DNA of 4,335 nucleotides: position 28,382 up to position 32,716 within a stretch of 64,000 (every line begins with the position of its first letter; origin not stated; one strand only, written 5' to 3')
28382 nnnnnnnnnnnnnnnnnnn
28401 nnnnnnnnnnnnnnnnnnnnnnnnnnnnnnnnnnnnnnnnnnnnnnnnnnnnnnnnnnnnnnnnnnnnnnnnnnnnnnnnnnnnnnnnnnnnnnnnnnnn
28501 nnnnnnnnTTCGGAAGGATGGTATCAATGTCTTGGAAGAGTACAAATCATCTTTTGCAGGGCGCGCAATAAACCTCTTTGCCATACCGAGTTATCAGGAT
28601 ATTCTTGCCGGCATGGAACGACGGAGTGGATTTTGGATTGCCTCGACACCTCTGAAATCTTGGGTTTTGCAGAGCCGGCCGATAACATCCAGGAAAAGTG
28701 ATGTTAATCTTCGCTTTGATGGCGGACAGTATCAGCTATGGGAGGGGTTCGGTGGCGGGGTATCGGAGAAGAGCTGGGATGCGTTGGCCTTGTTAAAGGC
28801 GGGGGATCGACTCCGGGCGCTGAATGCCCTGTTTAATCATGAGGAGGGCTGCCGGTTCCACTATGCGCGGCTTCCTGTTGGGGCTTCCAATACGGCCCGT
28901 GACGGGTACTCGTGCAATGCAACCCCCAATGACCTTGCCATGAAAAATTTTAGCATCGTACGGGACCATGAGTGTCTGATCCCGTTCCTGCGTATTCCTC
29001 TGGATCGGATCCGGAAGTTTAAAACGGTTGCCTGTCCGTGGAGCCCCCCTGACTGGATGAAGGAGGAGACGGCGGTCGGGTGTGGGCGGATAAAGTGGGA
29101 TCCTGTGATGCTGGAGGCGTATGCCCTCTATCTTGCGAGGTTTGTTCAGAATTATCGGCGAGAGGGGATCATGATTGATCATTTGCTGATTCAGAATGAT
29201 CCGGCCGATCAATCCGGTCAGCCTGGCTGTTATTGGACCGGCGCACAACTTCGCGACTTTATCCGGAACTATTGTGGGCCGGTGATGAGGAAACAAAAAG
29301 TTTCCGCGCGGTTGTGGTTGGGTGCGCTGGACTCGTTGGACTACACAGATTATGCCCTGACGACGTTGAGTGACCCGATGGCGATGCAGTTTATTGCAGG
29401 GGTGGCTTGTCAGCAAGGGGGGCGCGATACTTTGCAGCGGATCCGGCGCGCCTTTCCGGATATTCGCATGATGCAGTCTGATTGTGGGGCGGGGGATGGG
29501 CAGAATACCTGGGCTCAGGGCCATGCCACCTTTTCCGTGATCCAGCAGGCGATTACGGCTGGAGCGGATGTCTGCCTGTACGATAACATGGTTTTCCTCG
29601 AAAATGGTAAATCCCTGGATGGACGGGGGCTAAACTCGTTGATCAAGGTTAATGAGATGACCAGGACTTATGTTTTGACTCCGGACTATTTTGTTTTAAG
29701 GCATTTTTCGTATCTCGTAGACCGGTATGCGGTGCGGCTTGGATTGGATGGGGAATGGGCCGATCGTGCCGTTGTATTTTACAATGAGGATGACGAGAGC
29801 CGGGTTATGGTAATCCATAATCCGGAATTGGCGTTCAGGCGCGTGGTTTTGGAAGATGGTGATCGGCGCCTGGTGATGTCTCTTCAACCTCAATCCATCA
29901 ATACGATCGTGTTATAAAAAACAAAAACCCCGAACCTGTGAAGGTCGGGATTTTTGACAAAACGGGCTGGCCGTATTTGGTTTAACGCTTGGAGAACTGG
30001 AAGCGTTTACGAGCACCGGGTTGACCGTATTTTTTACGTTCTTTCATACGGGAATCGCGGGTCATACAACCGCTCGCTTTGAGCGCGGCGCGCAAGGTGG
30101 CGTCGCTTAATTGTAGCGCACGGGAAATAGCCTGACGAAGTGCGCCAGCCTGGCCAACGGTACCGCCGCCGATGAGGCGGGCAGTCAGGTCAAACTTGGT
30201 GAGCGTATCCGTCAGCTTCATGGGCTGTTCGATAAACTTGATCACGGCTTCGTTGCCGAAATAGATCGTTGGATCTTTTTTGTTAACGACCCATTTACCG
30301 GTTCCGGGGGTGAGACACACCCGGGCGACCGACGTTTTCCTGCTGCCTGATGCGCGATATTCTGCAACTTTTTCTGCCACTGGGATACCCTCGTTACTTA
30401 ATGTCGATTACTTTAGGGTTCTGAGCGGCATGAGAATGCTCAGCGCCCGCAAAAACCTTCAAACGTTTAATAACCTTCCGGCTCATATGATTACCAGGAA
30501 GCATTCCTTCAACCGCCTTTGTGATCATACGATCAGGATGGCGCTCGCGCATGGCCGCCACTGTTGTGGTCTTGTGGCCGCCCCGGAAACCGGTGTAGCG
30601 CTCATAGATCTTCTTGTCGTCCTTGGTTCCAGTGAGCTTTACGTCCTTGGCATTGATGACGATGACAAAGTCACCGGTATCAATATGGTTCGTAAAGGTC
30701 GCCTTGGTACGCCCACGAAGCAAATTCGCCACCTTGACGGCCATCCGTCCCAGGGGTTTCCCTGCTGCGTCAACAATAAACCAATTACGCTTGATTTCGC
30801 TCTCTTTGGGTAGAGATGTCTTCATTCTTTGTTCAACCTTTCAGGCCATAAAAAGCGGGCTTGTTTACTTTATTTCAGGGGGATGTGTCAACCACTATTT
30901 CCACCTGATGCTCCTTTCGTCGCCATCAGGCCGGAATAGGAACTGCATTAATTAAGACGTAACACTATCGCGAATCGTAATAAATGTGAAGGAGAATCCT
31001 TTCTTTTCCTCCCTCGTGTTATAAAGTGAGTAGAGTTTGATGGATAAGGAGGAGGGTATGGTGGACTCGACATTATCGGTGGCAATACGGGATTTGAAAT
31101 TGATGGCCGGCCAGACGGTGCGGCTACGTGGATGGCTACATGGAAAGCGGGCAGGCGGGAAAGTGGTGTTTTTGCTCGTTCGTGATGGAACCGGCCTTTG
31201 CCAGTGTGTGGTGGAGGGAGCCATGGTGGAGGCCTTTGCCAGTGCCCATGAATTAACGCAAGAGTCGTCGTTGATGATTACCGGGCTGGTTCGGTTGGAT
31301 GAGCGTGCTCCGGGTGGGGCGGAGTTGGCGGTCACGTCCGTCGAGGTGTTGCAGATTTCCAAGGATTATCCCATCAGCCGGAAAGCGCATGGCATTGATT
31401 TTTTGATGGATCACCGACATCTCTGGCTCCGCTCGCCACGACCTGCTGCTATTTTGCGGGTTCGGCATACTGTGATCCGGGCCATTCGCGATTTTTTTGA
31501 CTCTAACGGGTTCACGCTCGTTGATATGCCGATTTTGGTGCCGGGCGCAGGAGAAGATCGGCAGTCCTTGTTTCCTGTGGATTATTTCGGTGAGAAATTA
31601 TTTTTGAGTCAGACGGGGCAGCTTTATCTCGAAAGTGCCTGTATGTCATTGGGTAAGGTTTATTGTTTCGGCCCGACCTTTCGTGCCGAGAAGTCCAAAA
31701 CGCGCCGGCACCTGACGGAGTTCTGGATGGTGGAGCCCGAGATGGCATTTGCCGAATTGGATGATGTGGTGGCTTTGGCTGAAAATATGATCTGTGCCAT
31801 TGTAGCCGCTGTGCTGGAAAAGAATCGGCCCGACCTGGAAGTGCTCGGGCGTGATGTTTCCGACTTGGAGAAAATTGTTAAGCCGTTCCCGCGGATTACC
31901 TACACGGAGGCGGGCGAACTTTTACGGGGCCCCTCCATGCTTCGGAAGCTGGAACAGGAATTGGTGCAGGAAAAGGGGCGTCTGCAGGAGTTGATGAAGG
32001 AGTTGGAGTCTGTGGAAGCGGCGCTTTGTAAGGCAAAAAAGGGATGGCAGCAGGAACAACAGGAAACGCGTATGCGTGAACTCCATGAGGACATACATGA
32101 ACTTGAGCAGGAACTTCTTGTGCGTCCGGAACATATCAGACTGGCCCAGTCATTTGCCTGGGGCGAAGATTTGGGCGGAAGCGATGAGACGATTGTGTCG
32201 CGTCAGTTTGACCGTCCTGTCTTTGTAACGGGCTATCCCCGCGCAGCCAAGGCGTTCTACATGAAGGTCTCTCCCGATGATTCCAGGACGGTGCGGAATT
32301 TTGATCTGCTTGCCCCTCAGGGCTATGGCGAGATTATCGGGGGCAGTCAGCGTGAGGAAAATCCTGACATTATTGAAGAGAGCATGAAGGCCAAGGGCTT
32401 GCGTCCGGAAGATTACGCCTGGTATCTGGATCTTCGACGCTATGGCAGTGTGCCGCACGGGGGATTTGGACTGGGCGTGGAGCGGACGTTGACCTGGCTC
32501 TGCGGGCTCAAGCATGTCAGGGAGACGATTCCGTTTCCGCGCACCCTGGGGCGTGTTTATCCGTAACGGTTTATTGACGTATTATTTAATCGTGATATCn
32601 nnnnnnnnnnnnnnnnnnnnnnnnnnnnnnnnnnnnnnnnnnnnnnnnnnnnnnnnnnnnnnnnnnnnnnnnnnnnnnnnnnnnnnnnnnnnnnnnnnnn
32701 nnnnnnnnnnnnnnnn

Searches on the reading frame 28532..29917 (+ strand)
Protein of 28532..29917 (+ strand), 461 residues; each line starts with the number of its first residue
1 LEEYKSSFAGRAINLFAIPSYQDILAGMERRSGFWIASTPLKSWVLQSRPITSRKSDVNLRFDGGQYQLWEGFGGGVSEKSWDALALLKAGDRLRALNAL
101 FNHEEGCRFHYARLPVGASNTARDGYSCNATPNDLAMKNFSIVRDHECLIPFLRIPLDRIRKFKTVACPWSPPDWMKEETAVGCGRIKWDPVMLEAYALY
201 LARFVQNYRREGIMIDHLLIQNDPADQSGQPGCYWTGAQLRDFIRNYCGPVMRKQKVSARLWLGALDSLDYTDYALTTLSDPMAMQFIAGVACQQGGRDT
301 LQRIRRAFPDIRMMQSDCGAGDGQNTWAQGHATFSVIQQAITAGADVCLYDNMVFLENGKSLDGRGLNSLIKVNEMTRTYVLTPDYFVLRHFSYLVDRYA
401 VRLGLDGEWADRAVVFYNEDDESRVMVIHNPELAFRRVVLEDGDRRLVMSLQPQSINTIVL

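Call 33: search_protein_families(library=pfam, proteins=[window:28532-29917:+], max_evalue=0.00001)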
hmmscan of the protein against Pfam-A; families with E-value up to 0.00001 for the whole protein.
window:28532-29917:+ (461 aa): 1 family
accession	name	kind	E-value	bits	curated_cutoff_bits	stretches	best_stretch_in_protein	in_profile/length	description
PF02055.22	Glyco_hydro_30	-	1.2e-24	87.5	23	1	71-328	2-270/348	Glycosyl hydrolase family 30 TIM-barrel domain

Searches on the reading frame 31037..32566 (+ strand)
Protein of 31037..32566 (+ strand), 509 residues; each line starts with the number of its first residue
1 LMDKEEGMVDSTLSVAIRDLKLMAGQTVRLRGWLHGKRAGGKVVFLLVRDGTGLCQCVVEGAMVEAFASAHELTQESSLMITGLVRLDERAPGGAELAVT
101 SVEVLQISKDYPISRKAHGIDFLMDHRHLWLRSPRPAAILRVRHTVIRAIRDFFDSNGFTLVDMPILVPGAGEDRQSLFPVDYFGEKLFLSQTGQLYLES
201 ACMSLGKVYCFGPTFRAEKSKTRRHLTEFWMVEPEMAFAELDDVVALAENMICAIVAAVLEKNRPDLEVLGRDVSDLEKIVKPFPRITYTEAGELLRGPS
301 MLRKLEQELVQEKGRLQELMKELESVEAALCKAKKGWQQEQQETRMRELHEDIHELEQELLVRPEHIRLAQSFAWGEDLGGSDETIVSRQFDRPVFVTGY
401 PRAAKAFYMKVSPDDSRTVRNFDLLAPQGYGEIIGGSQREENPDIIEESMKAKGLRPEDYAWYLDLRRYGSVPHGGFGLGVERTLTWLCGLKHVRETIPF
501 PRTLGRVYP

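Call 35: search_protein_families(library=pfam, proteins=[window:31037-32566:+], max_evalue=0.00001)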
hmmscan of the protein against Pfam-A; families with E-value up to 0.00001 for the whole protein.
window:31037-32566:+ (509 aa): 2 families
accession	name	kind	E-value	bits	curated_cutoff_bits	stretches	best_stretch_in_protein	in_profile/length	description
PF00152.25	tRNA-synt_2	-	2.5e-75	253.8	25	1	122-503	4-307/308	tRNA synthetases class II (D, K and N)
PF01336.31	tRNA_anti-codon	-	7.1e-14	51.9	27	1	28-105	1-75/75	OB-fold nucleic acid binding domain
